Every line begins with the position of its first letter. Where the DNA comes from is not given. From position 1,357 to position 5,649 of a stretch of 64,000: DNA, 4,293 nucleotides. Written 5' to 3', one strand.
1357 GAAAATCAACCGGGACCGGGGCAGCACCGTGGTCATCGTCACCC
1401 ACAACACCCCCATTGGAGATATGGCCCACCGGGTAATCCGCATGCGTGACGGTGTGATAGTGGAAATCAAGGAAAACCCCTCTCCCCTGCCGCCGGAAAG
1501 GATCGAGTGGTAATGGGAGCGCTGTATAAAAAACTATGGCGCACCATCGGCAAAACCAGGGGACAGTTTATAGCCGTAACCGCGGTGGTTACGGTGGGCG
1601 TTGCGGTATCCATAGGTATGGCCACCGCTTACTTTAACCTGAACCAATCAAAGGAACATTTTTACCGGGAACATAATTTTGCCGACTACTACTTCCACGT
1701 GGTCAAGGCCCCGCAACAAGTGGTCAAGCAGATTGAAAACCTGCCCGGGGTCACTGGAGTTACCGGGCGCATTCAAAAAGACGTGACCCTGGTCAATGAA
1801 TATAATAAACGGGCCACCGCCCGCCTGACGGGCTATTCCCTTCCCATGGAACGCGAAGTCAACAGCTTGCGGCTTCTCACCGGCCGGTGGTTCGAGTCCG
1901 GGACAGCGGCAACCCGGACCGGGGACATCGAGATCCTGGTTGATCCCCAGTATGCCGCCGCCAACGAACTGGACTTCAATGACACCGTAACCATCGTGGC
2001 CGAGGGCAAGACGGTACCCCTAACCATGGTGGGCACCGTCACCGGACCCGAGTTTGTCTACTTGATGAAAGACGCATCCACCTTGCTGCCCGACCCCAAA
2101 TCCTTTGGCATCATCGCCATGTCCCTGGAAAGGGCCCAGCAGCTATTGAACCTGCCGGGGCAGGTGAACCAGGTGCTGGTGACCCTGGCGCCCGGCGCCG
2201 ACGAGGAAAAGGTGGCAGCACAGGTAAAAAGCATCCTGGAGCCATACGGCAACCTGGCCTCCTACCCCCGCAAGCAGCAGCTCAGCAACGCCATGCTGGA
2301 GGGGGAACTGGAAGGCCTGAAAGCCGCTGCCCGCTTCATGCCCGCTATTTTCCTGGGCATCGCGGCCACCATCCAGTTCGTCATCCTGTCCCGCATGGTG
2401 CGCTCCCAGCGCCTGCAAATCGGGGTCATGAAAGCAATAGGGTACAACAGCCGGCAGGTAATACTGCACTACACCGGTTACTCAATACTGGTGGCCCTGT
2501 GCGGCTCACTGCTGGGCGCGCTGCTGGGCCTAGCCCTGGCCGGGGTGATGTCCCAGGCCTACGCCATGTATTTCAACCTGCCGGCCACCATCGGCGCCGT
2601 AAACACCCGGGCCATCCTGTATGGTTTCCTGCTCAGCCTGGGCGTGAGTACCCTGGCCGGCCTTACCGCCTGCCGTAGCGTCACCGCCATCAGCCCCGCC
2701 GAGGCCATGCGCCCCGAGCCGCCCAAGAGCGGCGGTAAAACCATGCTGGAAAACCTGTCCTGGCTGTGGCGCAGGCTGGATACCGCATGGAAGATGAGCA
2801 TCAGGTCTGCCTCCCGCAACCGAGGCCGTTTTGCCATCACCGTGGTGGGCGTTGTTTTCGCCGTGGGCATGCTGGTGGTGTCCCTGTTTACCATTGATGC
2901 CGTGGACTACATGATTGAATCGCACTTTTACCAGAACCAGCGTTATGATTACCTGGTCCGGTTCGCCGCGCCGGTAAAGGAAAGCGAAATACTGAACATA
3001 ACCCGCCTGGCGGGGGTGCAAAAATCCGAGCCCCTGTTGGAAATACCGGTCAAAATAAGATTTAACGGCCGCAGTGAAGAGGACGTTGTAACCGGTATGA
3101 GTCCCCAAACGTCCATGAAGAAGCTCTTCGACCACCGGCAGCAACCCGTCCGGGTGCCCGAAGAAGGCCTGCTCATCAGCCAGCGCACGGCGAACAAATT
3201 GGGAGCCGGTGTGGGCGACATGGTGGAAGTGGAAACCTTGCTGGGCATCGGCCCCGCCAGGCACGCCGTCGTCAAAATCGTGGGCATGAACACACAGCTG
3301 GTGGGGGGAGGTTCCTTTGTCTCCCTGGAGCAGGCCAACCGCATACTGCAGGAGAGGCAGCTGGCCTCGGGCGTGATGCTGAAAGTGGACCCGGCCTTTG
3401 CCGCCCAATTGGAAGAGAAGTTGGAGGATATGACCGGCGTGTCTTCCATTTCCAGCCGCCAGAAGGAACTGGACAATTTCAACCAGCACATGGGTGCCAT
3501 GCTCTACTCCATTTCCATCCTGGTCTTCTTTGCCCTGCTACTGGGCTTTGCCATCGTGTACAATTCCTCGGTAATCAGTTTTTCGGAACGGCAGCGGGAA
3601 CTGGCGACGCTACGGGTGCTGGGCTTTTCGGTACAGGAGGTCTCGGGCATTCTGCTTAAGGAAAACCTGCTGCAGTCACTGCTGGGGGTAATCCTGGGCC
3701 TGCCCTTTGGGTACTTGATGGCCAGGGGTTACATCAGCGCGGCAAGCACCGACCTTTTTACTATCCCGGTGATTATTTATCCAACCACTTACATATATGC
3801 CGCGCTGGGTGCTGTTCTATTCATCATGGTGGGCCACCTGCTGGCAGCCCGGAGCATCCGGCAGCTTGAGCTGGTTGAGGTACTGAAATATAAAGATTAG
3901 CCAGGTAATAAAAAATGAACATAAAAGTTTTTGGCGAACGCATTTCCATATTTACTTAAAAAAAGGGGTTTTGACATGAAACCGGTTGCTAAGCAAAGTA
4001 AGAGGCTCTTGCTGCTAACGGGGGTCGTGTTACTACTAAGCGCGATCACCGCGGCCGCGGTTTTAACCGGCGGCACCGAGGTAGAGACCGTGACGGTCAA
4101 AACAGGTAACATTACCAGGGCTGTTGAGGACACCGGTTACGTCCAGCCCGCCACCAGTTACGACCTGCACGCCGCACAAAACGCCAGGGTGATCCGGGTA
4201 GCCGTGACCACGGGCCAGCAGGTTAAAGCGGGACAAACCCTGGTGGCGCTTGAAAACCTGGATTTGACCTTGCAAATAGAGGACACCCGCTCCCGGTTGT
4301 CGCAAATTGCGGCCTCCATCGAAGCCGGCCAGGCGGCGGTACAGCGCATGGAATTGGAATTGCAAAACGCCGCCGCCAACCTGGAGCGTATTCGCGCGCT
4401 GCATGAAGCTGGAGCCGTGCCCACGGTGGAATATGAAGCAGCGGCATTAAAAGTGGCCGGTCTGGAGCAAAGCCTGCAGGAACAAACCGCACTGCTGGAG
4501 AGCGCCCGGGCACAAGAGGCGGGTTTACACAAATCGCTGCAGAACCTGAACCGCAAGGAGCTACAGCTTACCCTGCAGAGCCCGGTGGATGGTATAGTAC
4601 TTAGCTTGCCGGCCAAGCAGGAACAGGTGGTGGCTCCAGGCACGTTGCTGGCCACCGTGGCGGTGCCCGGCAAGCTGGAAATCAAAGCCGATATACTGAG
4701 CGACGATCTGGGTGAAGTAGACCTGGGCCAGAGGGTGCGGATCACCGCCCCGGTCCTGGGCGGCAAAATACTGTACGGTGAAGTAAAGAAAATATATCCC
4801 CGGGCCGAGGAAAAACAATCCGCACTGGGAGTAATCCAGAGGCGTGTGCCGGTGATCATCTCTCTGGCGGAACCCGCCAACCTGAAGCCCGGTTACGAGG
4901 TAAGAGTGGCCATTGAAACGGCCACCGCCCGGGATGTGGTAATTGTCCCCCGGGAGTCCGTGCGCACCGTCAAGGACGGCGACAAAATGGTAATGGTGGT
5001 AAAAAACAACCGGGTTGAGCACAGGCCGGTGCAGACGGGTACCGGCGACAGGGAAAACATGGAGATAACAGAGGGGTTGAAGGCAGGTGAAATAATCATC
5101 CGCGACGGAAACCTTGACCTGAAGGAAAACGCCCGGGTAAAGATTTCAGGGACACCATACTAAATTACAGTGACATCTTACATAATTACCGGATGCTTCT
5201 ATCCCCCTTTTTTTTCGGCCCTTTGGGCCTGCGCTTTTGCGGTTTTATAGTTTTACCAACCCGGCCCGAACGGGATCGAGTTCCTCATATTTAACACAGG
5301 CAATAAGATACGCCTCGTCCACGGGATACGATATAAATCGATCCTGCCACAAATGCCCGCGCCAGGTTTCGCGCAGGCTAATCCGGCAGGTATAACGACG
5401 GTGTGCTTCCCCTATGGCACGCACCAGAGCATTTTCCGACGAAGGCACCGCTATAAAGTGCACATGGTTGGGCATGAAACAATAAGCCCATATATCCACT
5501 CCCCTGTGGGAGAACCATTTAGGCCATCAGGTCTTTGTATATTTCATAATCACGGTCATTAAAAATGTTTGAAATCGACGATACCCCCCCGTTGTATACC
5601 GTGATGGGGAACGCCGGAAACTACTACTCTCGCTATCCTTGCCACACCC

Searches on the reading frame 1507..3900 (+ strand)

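Call 31: search_protein_families(library=pfam, proteins=[window:1507-3900:+], max_evalue=0.001)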
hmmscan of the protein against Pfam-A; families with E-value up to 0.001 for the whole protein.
window:1507-3900:+ (797 aa): 2 families
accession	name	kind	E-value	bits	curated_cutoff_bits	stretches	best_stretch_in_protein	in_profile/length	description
PF02687.27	FtsX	-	7.5e-35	120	25.5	2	671-788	2-119/120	FtsX-like permease C-terminal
PF12704.14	MacB_PCD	-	1.8e-16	61.5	27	2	27-242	3-206/207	MacB-like periplasmic core domain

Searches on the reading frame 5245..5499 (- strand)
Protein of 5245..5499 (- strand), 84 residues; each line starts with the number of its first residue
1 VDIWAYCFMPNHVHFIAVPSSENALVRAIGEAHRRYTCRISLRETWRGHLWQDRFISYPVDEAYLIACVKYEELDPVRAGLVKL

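Call 31: search_protein_families(library=pfam, proteins=[window:5245-5499:-], max_evalue=0.001)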
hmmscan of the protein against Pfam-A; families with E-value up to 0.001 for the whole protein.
window:5245-5499:- (84 aa): 1 family
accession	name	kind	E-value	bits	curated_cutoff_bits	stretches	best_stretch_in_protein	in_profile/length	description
PF01797.21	Y1_Tnp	-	2.1e-07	31.5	23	1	2-71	42-117/121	Transposase IS200 like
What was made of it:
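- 5245..5499 (-): Fragment of an IS200-like Y1 transposase, just outside the left end of the conserved block. PF01797, E 2e-7, covering profile positions 42-117 of 121 (call 31).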
